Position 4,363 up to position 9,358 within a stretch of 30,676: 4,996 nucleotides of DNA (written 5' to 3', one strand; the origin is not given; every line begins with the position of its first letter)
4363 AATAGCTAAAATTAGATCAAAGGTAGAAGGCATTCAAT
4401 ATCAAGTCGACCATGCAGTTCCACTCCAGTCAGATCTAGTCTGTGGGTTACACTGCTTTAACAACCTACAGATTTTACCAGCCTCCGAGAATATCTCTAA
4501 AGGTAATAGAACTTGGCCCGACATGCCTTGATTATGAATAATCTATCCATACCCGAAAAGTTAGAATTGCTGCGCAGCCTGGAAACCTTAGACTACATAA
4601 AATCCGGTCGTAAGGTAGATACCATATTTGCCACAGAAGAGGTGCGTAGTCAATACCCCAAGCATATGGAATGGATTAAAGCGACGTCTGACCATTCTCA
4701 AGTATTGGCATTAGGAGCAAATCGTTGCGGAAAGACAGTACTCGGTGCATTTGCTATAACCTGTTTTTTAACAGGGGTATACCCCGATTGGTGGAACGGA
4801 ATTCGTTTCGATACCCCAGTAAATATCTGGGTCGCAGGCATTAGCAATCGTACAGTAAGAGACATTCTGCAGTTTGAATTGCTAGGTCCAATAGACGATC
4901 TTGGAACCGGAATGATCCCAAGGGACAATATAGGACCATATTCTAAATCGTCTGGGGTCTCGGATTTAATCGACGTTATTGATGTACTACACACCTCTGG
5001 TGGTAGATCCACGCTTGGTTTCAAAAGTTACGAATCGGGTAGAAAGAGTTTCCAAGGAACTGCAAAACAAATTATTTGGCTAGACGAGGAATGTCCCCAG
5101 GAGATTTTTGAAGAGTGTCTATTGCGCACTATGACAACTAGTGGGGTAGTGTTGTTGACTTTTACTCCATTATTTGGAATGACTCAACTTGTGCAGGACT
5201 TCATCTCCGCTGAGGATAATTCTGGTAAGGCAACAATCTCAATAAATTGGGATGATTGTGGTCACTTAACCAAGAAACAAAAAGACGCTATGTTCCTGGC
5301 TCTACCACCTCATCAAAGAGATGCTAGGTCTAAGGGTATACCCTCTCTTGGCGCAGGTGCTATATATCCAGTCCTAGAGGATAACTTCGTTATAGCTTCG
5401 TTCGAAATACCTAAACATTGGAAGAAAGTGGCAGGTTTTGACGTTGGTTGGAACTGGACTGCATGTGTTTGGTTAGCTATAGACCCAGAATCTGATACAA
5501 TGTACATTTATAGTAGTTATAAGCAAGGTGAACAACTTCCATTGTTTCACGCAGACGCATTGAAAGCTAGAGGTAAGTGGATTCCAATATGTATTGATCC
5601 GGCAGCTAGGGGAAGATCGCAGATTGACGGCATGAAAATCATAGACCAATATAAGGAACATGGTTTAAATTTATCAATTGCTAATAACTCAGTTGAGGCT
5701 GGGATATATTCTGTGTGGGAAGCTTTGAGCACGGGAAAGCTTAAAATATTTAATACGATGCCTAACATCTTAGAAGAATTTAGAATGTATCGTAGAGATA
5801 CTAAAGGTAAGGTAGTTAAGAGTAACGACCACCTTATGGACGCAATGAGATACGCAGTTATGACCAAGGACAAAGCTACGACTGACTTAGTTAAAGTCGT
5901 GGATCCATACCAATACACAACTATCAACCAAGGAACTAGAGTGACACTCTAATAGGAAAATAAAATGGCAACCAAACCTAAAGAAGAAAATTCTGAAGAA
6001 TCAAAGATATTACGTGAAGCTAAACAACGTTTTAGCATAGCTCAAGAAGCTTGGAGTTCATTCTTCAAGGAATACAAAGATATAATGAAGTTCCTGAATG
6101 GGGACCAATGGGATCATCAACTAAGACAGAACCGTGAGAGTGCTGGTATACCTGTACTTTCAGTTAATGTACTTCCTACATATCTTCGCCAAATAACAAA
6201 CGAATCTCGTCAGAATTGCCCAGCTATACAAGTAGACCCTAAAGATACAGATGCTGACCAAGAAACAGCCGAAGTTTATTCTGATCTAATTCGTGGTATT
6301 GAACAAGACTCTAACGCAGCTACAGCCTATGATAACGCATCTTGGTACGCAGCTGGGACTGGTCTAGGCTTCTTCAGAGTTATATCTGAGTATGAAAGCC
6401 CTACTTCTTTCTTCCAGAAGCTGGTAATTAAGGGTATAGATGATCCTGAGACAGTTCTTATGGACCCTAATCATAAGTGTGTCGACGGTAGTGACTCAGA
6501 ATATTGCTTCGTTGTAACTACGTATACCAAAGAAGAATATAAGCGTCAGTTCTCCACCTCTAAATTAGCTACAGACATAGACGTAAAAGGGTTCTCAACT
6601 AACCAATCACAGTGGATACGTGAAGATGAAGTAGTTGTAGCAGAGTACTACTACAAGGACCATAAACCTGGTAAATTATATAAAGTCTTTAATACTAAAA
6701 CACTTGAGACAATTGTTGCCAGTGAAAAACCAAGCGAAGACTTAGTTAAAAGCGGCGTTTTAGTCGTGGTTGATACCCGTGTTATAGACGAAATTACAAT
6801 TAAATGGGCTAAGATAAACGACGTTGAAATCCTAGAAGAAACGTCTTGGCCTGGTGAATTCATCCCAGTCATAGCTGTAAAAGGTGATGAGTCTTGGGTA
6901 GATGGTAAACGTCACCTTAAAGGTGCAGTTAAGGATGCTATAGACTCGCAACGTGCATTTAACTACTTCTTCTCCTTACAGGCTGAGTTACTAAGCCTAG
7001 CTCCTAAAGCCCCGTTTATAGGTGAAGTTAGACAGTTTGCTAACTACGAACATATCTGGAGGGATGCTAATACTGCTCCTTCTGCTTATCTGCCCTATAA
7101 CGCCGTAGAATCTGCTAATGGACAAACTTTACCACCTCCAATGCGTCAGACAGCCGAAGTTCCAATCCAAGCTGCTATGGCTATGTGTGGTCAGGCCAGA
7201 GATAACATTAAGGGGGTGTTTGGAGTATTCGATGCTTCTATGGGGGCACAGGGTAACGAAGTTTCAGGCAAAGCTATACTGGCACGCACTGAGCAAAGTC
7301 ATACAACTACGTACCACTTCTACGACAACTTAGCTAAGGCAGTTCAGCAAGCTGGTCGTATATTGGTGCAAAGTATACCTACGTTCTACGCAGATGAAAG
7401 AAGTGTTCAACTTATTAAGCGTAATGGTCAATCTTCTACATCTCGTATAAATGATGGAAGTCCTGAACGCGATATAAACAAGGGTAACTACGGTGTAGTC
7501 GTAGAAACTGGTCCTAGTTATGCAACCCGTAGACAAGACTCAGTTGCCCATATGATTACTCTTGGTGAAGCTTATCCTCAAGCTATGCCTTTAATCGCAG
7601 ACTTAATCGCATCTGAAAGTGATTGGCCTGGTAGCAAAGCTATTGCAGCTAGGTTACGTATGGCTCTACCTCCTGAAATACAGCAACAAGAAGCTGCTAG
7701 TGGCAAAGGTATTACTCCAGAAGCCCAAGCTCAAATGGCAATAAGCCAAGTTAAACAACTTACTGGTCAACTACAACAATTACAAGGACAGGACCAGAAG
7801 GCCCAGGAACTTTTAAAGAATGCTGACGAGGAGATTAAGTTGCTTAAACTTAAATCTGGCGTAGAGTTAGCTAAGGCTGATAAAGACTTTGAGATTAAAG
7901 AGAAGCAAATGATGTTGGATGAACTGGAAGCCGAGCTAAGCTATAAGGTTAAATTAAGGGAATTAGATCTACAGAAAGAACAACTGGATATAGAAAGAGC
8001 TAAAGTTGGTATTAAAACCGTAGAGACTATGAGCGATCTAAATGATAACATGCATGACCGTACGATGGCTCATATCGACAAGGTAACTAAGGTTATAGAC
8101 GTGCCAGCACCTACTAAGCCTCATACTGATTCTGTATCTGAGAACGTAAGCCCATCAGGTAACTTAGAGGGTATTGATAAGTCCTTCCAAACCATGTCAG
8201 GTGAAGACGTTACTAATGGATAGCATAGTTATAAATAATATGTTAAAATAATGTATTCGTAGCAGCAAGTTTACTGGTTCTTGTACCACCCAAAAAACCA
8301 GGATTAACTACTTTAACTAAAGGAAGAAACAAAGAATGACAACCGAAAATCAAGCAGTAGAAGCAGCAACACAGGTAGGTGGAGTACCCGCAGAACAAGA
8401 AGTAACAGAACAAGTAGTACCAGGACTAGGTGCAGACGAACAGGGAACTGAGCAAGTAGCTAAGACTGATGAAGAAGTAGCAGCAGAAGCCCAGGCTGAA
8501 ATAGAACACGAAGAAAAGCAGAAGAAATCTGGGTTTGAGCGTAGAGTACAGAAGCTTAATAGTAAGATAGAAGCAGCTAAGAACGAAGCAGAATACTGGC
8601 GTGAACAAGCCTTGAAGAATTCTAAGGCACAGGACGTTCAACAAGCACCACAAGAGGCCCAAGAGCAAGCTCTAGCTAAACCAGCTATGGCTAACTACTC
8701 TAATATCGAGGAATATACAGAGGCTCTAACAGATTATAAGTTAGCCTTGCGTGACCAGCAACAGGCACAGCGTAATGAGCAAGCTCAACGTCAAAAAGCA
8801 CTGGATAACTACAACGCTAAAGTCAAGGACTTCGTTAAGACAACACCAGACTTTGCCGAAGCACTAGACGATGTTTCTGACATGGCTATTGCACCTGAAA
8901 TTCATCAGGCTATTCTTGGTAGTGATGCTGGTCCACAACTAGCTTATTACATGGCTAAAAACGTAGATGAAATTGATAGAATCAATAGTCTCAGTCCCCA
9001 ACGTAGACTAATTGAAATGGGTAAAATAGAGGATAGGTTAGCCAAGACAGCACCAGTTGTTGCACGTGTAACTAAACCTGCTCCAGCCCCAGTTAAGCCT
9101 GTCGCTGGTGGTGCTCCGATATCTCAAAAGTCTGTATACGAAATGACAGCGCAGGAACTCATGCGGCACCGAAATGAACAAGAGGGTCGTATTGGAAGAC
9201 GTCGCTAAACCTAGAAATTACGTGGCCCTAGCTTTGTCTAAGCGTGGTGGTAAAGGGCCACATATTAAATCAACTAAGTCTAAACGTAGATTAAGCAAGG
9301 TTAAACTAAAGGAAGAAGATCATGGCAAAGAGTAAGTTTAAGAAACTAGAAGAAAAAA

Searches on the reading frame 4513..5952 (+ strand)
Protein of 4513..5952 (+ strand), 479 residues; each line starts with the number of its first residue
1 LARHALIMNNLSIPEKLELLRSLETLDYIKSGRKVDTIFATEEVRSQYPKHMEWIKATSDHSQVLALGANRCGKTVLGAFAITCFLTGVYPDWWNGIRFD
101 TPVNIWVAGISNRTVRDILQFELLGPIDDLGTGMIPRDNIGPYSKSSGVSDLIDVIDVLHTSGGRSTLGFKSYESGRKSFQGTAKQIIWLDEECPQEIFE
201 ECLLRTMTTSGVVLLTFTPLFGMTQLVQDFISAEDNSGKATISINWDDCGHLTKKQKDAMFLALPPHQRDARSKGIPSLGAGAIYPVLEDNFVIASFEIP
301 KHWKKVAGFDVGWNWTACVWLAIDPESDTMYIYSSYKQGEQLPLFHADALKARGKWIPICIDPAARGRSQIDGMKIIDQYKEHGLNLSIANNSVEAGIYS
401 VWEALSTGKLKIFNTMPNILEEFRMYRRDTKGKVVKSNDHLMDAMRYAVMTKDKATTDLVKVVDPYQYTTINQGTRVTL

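Call 9: search_protein_families(library=phrogs, proteins=[window:4513-5952:+], max_evalue=0.01)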
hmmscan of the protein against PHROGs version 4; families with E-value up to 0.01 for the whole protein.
window:4513-5952:+ (479 aa): 6 families
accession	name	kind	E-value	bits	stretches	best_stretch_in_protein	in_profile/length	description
phrog_31467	-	unknown function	1.8e-60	205.6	1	44-258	38-259/261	-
phrog_2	-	head and packaging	1.5e-37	130.8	1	45-456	265-596/807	terminase large subunit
phrog_5653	-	head and packaging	9.1e-30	104.9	1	281-452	7-180/199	terminase large subunit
phrog_30463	-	unknown function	6.6e-16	59.8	1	390-454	11-75/101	-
phrog_10250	-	head and packaging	5.7e-10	40.3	1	356-451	111-214/228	terminase large subunit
phrog_6672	-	head and packaging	1.1e-06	29.3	1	375-457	45-134/145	terminase large subunit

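Call 14: find_related_loci(query=window:4513-5952:+, collection=viral_contigs, flank=10000)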
Query window:4513-5952:+ (479 aa) in viral_contigs; peptide patterns used: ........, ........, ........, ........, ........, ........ (x = any residue, [..] = any of these).
200 stretches matched a pattern; 191 encode a relative of the query (tblastn E <= 1e-3); the best 80 are kept; 80 distinct loci.
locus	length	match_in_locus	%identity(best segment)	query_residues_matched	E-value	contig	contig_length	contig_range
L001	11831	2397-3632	53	45-451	1e-142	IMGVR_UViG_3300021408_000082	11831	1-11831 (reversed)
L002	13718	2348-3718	48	1-447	4e-141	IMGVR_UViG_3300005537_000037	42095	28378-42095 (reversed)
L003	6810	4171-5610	48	18-479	5e-140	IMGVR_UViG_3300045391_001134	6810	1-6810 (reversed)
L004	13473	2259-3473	50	45-449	5e-139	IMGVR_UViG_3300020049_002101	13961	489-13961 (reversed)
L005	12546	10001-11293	48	44-465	2e-131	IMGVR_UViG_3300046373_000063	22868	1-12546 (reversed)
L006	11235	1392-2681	46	49-447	3e-131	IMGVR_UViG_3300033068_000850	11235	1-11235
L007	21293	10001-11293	48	34-450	1e-130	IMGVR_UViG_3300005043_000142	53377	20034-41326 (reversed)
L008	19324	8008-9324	45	49-457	1e-130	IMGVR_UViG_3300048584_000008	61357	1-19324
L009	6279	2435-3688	49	45-450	3e-130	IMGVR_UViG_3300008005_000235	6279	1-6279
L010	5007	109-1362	49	45-450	4e-131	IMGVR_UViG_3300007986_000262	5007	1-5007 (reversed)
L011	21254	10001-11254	49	45-450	5e-130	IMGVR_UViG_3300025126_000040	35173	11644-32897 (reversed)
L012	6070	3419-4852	42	8-457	2e-125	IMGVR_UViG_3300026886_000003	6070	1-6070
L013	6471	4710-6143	42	8-457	3e-125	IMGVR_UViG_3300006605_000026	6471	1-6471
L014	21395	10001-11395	46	8-457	5e-123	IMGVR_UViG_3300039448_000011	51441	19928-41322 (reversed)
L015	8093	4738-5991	47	45-450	2e-122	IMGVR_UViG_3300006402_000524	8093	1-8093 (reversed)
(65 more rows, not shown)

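Call 32: find_homologous_proteins(query=window:4534-5952:+, max_evalue=1e-50)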
Query window:4534-5952:+ (472 aa): 3888 proteins with E <= 1e-50 among 8000 candidates; the best 120 are listed.
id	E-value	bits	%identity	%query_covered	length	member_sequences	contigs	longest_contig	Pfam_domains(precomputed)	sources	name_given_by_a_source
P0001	0.0e+0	1097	100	100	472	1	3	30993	PF17289.9,PF03237.22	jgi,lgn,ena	-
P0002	1.7e-241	820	72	100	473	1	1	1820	PF17289.9,PF03237.22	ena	-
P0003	8.2e-196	669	59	99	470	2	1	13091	PF17289.9,PF03237.22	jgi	jgi:phage terminase large subunit-like protein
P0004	1.9e-183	629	57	100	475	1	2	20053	PF17289.9,PF03237.22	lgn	-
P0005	3.8e-183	628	55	100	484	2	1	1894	PF17289.9,PF03237.22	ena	-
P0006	1.7e-181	622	55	98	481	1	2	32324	PF17289.9,PF03237.22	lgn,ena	-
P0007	2.1e-178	612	57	98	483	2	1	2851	PF17289.9,PF03237.22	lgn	-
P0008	3.6e-177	608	56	99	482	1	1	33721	PF17289.9,PF03237.22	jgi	jgi:phage terminase large subunit-like protein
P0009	1.7e-174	599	56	94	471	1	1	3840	PF17289.9,PF03237.22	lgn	-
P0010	4.9e-164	565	55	95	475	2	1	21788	PF17289.9,PF03237.22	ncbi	-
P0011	2.5e-161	556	55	93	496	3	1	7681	PF17289.9,PF03237.22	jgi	-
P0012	4.1e-161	555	55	95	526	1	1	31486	PF17289.9,PF03237.22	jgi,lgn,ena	jgi:phage terminase large subunit-like protein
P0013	4.3e-161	555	52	100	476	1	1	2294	PF17289.9,PF03237.22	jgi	jgi:phage terminase large subunit-like protein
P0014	6.6e-160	551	53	100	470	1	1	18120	PF17289.9,PF03237.22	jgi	jgi:phage terminase large subunit-like protein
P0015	2.1e-156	539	54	93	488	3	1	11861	PF03237.22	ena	-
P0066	3.0e-146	506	52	96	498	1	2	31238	PF17289.9,PF03237.22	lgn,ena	-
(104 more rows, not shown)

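Call 33: find_encoding_contigs(protein=P0006, flank=10000, max_places=2)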
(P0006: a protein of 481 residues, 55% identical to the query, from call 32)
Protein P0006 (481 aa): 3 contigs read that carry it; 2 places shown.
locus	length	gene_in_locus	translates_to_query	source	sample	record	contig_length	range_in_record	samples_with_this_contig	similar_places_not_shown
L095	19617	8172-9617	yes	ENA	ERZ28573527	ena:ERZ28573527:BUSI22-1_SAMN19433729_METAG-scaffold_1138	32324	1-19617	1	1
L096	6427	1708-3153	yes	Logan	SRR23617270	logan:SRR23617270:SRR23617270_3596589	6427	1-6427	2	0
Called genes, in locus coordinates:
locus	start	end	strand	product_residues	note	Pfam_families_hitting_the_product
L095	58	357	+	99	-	-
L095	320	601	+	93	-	-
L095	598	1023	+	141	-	PF07460:NUMOD3 (faint)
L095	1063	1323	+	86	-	-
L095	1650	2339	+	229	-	-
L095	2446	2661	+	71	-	-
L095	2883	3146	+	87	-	-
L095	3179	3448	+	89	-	-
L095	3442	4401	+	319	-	-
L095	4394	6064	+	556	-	PF19263:DUF5906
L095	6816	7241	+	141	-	-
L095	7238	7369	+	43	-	-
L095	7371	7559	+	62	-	-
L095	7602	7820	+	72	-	-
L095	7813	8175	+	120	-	-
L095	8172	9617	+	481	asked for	PF03237:Terminase_6N, PF17289:Terminase_6C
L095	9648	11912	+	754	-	PF16510:P22_portal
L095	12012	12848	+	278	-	-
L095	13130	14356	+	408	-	PF11651:P22_CoatProtein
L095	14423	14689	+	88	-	-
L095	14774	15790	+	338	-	-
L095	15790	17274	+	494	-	PF11134:Phage_stabilise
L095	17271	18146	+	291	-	PF00856:SET (faint)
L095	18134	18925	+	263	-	-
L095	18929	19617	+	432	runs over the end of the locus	-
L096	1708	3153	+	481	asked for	PF03237:Terminase_6N, PF17289:Terminase_6C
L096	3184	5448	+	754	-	PF16510:P22_portal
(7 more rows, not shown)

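Call 34: find_encoding_contigs(protein=P0008, flank=10000, max_places=2)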
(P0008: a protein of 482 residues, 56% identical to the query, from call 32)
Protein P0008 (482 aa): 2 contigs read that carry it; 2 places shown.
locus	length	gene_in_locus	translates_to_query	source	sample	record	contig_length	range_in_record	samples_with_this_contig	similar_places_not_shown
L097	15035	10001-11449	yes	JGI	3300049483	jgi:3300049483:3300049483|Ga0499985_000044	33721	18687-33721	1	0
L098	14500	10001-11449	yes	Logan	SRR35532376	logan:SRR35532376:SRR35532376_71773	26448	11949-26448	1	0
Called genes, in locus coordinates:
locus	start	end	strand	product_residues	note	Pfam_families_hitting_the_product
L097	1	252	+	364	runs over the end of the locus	-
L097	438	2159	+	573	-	-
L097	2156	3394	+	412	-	PF05268:GP38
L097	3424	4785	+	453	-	-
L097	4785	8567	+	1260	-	-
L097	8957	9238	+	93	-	-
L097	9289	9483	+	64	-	-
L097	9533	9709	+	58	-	-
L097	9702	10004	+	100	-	-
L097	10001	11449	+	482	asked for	PF03237:Terminase_6N, PF17289:Terminase_6C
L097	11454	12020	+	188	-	PF00166:Cpn10 (faint)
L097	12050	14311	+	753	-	PF16510:P22_portal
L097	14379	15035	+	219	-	?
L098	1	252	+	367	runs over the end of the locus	-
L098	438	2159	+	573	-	-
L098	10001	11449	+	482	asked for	PF03237:Terminase_6N, PF17289:Terminase_6C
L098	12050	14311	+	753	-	PF16510:P22_portal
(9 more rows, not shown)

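Call 35: find_encoding_contigs(protein=P0012, flank=10000, max_places=2)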
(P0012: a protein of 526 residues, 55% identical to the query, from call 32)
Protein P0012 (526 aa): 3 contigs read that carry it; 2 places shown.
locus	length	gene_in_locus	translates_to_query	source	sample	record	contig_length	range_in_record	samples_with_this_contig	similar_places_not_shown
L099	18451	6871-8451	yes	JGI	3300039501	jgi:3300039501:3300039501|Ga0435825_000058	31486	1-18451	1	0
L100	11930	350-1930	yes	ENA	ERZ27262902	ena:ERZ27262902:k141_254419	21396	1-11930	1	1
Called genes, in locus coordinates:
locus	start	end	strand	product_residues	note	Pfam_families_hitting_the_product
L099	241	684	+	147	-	-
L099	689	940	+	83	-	-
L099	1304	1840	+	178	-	-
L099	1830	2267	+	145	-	PF00959:Phage_lysozyme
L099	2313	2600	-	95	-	-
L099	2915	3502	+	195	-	-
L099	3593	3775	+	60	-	-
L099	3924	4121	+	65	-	-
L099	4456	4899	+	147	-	-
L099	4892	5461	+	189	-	-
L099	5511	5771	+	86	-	-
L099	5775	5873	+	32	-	-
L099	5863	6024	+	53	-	-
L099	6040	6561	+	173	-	PF00166:Cpn10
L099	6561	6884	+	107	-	-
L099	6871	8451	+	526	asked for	PF03237:Terminase_6N, PF17289:Terminase_6C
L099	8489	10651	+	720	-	PF16510:P22_portal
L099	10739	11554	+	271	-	-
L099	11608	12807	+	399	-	PF11651:P22_CoatProtein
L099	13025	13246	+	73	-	-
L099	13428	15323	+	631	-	-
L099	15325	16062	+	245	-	-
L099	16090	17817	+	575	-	PF11134:Phage_stabilise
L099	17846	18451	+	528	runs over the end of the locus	-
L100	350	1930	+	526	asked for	PF03237:Terminase_6N, PF17289:Terminase_6C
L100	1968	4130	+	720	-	PF16510:P22_portal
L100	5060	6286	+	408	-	PF11651:P22_CoatProtein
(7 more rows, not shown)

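Call 63: search_protein_families(library=phrogs, proteins=[L095:3442-4401:+, L095:4394-6064:+, L095:1650-2339:+, L099:1304-1840:+, L099:2915-3502:+, L099:4456-4899:+, L099:4892-5461:+, L099:6040-6561:+, L099:6561-6884:+, L099:241-684:+], max_evalue=0.01)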
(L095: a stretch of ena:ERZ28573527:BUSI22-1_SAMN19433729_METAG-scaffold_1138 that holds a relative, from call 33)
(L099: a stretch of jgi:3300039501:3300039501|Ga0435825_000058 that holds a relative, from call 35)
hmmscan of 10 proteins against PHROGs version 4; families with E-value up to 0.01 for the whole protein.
L095:3442-4401:+ (319 aa): 1 family
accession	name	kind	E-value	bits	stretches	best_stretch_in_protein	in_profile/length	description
phrog_9765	-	DNA, RNA and nucleotide metabolism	1.9e-07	30.4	1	5-172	19-189/939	DNA primase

L095:4394-6064:+ (556 aa): 4 families
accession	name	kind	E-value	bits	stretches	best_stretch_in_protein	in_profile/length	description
phrog_1156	-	DNA, RNA and nucleotide metabolism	1.1e-08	35.2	1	9-368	409-690/855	DNA primase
phrog_1829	-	DNA, RNA and nucleotide metabolism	2.1e-06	27.2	1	245-357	513-625/772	DNA primase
phrog_7601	-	unknown function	0.00034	21.1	1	244-356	28-138/289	-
phrog_864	-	DNA, RNA and nucleotide metabolism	0.00055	19.5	1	197-335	329-466/1064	DNA primase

L095:1650-2339:+ (229 aa): 0 families

L099:1304-1840:+ (178 aa): 1 family
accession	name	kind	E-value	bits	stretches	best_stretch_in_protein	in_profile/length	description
phrog_6637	-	unknown function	1.7e-20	74.6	1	1-176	2-157/160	-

L099:2915-3502:+ (195 aa): 0 families

L099:4456-4899:+ (147 aa): 0 families

L099:4892-5461:+ (189 aa): 2 families
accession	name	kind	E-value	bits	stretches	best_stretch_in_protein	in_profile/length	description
phrog_5123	-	DNA, RNA and nucleotide metabolism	0.00046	21.1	1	4-103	4-105/152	homing endonuclease with GIY-YIG motif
phrog_19106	-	unknown function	0.0049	17.8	1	12-127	46-163/197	-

L099:6040-6561:+ (173 aa): 3 families
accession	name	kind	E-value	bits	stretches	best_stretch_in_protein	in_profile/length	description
phrog_3188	-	other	3.5e-20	72.6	1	1-95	1-93/96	co-chaperonin GroES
phrog_931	-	head and packaging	6.9e-05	23.7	1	5-69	8-68/109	head morphogenesis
phrog_13932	-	other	0.0026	18.6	1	9-95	117-198/200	co-chaperonin GroES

L099:6561-6884:+ (107 aa): 0 families

L099:241-684:+ (147 aa): 0 families

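Call 64: find_encoding_contigs(protein=P0066, flank=10000, max_places=1)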
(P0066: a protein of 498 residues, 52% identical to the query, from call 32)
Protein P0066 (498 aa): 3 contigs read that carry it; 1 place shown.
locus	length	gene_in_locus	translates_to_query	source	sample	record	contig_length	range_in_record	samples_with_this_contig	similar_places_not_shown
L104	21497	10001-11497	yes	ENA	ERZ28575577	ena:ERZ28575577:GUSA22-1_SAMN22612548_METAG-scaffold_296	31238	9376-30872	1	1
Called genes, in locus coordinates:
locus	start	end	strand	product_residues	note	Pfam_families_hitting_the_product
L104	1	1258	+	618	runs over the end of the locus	PF00239:Resolvase, PF07508:Recombinase, PF13408:Zn_ribbon_recom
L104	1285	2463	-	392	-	-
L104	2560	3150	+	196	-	PF00929:RNase_T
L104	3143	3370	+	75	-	-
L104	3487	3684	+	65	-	-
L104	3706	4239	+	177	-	PF01541:GIY-YIG (weak)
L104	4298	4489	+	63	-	-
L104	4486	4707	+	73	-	-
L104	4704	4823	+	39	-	-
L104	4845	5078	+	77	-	-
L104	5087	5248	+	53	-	-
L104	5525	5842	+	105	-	-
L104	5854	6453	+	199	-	-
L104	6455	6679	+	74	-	-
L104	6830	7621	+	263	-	PF03411:Peptidase_M74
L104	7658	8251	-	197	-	PF00589:Phage_integrase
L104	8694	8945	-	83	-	-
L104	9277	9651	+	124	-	-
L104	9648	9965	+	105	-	-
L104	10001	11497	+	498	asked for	PF03237:Terminase_6N, PF17289:Terminase_6C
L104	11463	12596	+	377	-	-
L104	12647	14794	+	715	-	PF16510:P22_portal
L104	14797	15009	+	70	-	-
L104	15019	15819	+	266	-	-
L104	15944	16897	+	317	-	-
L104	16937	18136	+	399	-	PF11651:P22_CoatProtein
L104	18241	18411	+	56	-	-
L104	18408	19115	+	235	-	-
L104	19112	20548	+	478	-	PF11134:Phage_stabilise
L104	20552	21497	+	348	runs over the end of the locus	-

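Call 65: find_encoding_contigs(protein=P0004, flank=10000, max_places=1)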
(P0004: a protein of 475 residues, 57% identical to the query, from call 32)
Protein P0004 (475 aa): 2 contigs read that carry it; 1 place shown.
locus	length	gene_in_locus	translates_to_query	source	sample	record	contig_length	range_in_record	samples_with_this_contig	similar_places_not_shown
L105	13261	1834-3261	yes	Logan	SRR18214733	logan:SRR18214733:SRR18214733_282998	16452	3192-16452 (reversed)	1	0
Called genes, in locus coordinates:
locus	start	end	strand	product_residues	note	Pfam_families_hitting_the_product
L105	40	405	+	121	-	-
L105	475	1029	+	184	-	-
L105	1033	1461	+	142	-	-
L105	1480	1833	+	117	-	-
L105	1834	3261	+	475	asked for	PF03237:Terminase_6N, PF17289:Terminase_6C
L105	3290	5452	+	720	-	PF16510:P22_portal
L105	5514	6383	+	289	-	-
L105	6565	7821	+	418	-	-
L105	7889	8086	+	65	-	-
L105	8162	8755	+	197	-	-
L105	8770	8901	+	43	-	-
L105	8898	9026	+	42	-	-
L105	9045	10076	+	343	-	-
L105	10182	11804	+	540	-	PF11134:Phage_stabilise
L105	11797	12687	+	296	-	PF00856:SET (faint)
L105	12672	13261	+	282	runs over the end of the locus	-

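Call 83: list_cluster_members(proteins=[P0001, P0121])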
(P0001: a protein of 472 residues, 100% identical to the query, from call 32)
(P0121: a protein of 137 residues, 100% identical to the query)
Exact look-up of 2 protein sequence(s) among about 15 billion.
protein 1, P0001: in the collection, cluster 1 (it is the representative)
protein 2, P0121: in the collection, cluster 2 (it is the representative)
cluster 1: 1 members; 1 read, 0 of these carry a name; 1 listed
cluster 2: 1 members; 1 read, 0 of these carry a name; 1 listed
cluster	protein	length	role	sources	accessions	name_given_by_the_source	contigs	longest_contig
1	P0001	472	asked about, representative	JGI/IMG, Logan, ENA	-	-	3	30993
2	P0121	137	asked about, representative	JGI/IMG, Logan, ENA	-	-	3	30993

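Call 103: search_protein_families(library=phrogs, proteins=[L104:1285-2463:-], max_evalue=0.001)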
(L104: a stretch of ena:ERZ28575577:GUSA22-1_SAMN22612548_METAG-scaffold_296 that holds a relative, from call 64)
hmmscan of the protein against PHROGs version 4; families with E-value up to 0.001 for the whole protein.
L104:1285-2463:- (392 aa): 0 families

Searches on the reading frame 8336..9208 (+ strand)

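Call 9: search_protein_families(library=phrogs, proteins=[window:8336-9208:+], max_evalue=0.01)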
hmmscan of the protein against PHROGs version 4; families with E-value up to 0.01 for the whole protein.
window:8336-9208:+ (290 aa): 1 family
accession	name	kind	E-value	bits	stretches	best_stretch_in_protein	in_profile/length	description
phrog_8865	-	head and packaging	5.8e-41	142.1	1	2-283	19-293/297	head scaffolding protein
